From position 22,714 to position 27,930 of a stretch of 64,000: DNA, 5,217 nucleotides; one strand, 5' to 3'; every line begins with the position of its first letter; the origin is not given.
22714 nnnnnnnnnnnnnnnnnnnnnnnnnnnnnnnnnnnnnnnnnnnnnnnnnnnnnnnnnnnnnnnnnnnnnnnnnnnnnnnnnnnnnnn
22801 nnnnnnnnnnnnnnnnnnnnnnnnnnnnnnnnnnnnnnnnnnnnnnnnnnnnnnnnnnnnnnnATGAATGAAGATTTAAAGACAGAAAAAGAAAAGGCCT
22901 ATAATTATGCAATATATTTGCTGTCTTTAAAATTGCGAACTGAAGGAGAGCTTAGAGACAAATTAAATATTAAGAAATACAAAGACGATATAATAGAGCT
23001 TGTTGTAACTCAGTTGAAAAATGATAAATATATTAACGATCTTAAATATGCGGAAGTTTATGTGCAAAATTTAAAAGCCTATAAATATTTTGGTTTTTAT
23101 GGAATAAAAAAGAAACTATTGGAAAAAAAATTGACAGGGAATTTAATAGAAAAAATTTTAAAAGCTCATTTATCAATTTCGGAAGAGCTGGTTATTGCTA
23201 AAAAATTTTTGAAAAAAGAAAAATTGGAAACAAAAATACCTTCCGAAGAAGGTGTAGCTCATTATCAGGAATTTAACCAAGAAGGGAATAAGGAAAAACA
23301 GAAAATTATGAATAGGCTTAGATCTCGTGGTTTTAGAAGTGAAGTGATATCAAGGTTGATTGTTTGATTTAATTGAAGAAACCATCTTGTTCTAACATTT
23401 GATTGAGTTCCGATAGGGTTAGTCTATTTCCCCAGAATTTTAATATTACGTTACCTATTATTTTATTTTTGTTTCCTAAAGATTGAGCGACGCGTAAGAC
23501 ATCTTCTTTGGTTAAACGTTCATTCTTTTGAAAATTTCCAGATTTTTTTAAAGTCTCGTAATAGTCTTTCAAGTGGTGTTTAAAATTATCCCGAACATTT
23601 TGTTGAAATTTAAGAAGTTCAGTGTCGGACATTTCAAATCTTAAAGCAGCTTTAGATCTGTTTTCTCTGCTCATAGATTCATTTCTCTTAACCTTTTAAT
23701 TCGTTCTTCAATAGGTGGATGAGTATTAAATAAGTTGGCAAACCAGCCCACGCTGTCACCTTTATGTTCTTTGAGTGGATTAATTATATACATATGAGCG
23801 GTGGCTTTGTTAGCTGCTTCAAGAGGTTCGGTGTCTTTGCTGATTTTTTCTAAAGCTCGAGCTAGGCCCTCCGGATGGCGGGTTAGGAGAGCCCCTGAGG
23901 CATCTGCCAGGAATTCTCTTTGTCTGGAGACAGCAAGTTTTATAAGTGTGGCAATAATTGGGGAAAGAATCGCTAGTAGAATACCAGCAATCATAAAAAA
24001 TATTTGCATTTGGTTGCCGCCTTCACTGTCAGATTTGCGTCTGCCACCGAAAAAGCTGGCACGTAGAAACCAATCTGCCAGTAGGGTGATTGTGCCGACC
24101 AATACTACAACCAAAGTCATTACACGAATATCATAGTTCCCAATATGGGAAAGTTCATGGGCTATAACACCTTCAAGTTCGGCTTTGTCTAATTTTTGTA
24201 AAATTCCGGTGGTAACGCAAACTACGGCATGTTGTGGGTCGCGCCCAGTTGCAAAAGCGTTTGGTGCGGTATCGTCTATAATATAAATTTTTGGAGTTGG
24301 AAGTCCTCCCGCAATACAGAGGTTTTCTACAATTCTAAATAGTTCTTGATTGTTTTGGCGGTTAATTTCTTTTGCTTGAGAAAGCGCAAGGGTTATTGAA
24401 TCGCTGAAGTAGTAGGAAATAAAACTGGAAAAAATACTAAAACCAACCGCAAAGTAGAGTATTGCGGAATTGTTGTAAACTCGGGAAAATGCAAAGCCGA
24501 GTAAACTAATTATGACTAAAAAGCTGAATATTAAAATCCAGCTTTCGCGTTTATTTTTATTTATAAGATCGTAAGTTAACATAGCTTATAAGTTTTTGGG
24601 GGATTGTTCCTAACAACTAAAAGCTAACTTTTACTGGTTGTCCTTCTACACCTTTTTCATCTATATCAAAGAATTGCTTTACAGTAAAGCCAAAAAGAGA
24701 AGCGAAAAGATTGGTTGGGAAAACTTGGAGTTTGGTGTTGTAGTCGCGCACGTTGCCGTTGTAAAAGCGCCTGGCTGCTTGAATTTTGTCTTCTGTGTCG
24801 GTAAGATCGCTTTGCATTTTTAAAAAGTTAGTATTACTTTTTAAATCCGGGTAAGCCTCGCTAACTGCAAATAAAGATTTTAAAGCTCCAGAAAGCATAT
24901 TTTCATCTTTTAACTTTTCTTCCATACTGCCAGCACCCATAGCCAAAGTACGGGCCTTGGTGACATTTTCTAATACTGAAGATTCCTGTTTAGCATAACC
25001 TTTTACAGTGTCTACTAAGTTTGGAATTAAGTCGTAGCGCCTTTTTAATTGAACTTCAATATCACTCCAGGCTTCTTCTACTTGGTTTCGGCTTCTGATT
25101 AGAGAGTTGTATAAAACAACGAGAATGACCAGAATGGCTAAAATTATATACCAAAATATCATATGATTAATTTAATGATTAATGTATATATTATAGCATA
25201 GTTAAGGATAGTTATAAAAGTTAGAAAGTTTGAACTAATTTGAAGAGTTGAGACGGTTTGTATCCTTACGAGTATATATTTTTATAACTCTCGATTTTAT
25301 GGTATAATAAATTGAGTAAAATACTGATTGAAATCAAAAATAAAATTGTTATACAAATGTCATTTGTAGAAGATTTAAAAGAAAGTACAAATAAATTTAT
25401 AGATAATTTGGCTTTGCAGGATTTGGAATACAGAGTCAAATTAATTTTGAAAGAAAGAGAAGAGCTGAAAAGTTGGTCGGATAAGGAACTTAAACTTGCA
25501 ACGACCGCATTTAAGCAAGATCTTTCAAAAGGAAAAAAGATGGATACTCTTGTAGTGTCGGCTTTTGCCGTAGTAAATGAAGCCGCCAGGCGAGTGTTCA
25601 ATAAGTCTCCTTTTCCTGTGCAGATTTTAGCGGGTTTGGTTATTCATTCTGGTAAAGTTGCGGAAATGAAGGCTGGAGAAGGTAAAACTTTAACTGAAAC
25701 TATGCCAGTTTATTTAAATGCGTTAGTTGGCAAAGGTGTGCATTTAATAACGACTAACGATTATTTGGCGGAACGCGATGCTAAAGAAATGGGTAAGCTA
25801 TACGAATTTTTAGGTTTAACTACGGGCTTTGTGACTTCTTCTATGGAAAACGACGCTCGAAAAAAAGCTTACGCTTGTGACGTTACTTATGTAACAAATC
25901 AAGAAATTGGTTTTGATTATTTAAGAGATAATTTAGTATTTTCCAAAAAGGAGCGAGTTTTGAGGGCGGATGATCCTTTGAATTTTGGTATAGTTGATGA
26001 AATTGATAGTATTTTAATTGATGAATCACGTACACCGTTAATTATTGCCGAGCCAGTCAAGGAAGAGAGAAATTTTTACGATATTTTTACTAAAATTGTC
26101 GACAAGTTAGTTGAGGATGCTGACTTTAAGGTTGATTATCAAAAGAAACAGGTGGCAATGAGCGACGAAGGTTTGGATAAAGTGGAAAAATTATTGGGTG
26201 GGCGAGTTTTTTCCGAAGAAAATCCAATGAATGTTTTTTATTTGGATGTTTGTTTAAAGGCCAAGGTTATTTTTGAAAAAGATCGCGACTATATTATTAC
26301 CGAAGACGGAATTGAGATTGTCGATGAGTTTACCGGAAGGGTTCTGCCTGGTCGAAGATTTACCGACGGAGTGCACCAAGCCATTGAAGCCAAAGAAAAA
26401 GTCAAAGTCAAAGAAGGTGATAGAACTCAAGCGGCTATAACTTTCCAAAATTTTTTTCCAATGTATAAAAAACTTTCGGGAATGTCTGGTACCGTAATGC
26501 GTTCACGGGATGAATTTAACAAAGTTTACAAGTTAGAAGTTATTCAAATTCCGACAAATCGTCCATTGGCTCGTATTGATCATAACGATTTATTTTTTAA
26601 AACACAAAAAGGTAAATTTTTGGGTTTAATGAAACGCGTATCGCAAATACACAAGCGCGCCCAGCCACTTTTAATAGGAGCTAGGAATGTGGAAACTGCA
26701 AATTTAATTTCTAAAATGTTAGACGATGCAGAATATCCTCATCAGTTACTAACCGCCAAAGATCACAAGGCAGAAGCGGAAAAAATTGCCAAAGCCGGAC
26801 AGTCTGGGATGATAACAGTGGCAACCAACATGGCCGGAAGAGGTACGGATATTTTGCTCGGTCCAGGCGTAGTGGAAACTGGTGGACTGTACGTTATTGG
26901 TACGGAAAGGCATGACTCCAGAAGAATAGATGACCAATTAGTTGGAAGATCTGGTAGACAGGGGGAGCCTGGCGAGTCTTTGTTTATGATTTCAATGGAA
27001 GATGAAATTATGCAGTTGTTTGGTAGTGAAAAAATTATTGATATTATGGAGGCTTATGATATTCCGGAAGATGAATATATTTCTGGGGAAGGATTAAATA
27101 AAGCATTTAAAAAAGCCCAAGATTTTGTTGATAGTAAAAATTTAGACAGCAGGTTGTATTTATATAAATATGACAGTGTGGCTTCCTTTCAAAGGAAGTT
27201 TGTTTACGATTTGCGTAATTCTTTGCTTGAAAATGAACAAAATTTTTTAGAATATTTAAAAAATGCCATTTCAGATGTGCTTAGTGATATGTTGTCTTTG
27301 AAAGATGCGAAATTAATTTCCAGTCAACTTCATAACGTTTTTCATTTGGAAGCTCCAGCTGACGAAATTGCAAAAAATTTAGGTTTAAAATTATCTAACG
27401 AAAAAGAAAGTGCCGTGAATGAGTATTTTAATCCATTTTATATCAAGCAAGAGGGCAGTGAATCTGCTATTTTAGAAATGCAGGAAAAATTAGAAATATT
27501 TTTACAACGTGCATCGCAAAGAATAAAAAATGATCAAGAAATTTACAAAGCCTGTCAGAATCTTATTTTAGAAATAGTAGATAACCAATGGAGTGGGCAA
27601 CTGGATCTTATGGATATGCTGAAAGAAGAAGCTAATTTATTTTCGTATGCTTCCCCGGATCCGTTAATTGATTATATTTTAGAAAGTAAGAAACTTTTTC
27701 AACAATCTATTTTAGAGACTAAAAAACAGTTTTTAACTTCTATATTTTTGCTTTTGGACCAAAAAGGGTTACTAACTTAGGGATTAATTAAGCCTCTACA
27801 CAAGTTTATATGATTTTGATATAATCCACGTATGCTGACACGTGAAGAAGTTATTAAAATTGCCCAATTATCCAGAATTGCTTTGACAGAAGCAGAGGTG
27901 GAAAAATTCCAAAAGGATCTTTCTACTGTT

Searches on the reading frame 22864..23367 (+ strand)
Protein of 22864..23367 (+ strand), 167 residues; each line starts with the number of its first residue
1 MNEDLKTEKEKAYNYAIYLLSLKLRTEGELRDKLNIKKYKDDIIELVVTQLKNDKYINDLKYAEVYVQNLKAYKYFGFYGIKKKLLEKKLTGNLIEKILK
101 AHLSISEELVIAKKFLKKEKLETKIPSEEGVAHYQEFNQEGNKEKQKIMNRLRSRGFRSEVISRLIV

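Call 5: search_protein_families(library=ncbifam, proteins=[window:22864-23367:+])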
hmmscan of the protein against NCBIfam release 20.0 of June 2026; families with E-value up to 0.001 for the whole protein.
window:22864-23367:+ (167 aa): 12 families
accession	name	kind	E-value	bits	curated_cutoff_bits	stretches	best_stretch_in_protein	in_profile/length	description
NF010733.0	PRK14135.1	equivalog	7.6e-21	74.9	240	1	8-165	58-201/267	recombination regulator RecX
NF001057.0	PRK00117.3-3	equivalog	3.6e-16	59.6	146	1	10-166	3-143/151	recombination regulator RecX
NF001065.0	PRK00117.5-5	equivalog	2.7e-13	50.4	175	1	9-116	4-106/149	recombination regulator RecX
NF001063.0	PRK00117.5-3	equivalog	5.7e-13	49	186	1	6-163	7-147/165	recombination regulator RecX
NF001059.0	PRK00117.4-3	equivalog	9.7e-11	41.7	253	1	6-129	40-165/206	recombination regulator RecX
NF001058.0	PRK00117.4-1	equivalog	1.9e-10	41.1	194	1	11-165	63-203/214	recombination regulator RecX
NF010732.0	PRK14134.1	equivalog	5.3e-10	39.4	351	1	11-164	62-201/283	recombination regulator RecX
NF001056.0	PRK00117.3-1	equivalog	8e-09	35.5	237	1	7-121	19-136/181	recombination regulator RecX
NF001054.0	PRK00117.2-1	equivalog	2.1e-07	31.2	189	1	11-165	9-146/154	recombination regulator RecX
NF001064.0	PRK00117.5-4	equivalog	1.9e-06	27.4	217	1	9-99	30-120/194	recombination regulator RecX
NF001055.0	PRK00117.2-5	equivalog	5.4e-06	26.5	129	1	16-166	14-145/157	recombination regulator RecX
NF001053.0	PRK00117.1-3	equivalog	0.00014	22.3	216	0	27-101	53-126/180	recombination regulator RecX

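Call 10: find_encoding_contigs(protein=window:22864-23367:+, flank=10000, max_places=6)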
Protein window:22864-23367:+ (167 aa): no gene with exactly this product is on record in the collection.

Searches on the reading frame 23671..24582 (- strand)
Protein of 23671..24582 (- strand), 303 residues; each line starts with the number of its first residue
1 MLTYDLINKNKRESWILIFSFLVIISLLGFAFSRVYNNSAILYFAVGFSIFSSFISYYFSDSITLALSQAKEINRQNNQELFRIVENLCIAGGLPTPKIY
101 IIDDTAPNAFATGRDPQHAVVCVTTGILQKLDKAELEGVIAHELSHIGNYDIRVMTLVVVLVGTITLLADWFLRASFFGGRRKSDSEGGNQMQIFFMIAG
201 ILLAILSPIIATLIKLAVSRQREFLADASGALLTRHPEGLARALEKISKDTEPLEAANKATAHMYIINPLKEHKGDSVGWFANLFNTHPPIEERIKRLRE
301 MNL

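Call 5: search_protein_families(library=ncbifam, proteins=[window:23671-24582:-])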
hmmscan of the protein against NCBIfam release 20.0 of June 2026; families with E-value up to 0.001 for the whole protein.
window:23671-24582:- (303 aa): 9 families
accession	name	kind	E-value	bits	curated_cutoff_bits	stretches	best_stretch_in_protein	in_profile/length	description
NF003425.0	PRK04897.1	equivalog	2.6e-105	351.9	355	1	4-301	3-298/298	zinc metalloprotease HtpX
NF002826.0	PRK03001.1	equivalog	4e-77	259.2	369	1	18-302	7-279/285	zinc metalloprotease HtpX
NF002839.0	PRK03072.1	equivalog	3.4e-74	249.6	412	1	17-301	15-284/291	zinc metalloprotease HtpX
NF002363.0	PRK01345.1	equivalog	1.3e-71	241.3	422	1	52-301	40-278/318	zinc metalloprotease HtpX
NF002669.0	PRK02391.1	equivalog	4.3e-66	223.1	341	1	19-302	18-292/298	zinc metalloprotease HtpX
NF002775.0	PRK02870.1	equivalog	4.2e-49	167.6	285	1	46-299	77-334/338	zinc metalloprotease HtpX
NF003965.0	PRK05457.1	equivalog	1.1e-46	159.6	245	1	19-301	16-284/285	protease HtpX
NF002322.0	PRK01265.1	equivalog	4.1e-29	102.1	275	1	16-299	19-319/325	zinc metalloprotease HtpX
NF052399.1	M48_lipo_LoiP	exception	0.00053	19.5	365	0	95-148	87-134/247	metalloprotease LoiP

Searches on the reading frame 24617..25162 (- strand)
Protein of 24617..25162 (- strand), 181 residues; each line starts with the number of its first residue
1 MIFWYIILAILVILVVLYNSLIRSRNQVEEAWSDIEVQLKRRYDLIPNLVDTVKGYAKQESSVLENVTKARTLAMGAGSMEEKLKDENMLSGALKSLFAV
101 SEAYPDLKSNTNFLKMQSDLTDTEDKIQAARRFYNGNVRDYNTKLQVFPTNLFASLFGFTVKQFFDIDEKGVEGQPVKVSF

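Call 5: search_protein_families(library=ncbifam, proteins=[window:24617-25162:-])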
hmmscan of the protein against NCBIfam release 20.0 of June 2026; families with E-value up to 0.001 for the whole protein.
window:24617-25162:- (181 aa): 1 family
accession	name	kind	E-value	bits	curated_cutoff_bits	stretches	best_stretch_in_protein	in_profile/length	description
NF040966.1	MamQ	equivalog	7.7e-26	90.9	250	2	83-170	105-192/221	magnetosome protein MamQ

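Call 12: search_protein_families(library=pfam, proteins=[window:24617-25162:-], max_evalue=0.00001)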
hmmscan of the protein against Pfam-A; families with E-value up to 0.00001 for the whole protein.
window:24617-25162:- (181 aa): 1 family
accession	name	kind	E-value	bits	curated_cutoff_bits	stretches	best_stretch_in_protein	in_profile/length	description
PF04011.17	LemA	-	8.5e-60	201.3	26.2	1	31-181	1-149/149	LemA family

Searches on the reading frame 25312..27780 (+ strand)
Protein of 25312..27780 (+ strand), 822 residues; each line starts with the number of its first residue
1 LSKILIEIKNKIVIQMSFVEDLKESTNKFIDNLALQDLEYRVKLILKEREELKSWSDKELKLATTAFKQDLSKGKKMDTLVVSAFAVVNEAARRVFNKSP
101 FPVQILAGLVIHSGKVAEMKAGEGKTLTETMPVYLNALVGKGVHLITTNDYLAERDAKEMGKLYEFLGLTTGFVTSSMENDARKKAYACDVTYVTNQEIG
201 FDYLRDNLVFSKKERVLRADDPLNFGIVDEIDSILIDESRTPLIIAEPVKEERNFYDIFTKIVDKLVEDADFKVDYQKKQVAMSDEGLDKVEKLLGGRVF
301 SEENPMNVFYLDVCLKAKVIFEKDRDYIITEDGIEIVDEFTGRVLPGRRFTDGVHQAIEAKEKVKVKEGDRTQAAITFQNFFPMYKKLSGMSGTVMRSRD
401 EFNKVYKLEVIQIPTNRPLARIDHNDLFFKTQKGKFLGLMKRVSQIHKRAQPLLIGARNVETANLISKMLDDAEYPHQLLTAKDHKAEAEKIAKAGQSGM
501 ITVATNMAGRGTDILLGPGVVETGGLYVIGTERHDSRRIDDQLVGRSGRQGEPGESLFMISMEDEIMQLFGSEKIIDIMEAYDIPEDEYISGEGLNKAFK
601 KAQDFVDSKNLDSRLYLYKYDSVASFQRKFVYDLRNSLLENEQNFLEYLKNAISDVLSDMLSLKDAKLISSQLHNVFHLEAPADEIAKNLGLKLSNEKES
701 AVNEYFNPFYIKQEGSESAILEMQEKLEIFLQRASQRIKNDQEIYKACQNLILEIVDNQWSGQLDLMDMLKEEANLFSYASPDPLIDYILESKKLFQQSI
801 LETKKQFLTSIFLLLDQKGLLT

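Call 5: search_protein_families(library=ncbifam, proteins=[window:25312-27780:+])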
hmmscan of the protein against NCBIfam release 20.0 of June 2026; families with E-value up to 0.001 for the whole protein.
window:25312-27780:+ (822 aa): 8 families
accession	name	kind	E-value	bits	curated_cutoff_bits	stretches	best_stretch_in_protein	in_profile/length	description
NF009538.1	PRK12904.1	equivalog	1.8e-259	863.2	814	2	34-517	13-491/814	preprotein translocase subunit SecA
TIGR00963.1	secA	equivalog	1.4e-248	827.2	800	2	49-517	5-473/787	preprotein translocase subunit SecA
NF006630.0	PRK09200.1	subfamily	6e-248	824.9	862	1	26-812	5-772/789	preprotein translocase subunit SecA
TIGR04397.1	SecA2_Bac_anthr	exception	3.5e-223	743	1085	1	34-810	12-769/774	accessory Sec system translocase SecA2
TIGR03714.1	secA2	equivalog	1.6e-206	688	930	1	30-798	1-756/762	accessory Sec system translocase SecA2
NF009536.0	PRK12901.1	equivalog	8.3e-202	673.2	1493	3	307-686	490-872/1118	preprotein translocase subunit SecA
NF012136.0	SecA2_Lm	equivalog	1.6e-172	575.4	1100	1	45-821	21-774/776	accessory Sec system translocase SecA2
TIGR04221.1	SecA2_Mycobac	equivalog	9.1e-155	516.8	725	1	42-679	24-658/762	accessory Sec system translocase SecA2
